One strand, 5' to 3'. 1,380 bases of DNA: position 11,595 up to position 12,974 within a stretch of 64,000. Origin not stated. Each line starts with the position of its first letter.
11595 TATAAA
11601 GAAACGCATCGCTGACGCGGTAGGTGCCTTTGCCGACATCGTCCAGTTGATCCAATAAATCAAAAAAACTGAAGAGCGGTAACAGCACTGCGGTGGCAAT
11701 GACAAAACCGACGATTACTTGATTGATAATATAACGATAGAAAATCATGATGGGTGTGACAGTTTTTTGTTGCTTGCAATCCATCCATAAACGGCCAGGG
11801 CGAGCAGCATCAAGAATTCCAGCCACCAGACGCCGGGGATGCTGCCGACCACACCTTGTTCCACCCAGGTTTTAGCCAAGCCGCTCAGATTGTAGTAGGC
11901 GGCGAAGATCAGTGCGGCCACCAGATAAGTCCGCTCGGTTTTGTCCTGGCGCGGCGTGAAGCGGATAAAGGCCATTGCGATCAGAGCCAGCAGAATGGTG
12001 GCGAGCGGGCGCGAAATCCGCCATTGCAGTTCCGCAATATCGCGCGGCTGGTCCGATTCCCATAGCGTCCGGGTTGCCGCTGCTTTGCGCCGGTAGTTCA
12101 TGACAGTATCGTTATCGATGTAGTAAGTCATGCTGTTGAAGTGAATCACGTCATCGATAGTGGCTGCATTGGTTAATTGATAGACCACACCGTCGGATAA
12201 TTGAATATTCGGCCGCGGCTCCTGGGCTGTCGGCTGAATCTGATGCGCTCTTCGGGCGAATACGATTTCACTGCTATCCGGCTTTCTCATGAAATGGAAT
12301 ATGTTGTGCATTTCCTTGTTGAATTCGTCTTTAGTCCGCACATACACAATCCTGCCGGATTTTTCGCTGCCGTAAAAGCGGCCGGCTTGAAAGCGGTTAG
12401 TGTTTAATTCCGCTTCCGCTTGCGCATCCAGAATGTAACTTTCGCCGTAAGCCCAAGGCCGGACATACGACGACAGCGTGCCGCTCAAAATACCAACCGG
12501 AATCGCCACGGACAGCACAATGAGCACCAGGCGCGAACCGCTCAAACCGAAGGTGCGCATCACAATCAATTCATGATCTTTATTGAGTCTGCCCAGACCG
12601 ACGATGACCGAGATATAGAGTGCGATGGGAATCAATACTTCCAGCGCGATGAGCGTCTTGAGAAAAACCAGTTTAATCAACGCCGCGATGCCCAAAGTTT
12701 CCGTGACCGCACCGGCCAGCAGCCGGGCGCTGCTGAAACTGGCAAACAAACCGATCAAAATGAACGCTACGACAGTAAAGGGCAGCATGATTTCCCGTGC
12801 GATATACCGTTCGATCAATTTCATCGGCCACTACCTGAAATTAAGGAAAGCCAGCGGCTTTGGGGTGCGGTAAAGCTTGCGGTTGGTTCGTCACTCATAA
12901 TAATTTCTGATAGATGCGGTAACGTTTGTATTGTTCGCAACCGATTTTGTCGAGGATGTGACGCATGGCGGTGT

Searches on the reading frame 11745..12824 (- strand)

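Call 32: search_protein_families(library=pfam, proteins=[window:11745-12824:-], max_evalue=0.00001)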
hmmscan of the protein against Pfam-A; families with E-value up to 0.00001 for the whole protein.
window:11745-12824:- (359 aa): 1 family
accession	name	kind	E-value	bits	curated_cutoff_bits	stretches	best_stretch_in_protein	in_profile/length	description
PF03739.19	LptF_LptG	-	1.5e-65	222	27.9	1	6-344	1-348/353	Lipopolysaccharide export system permease LptF/LptG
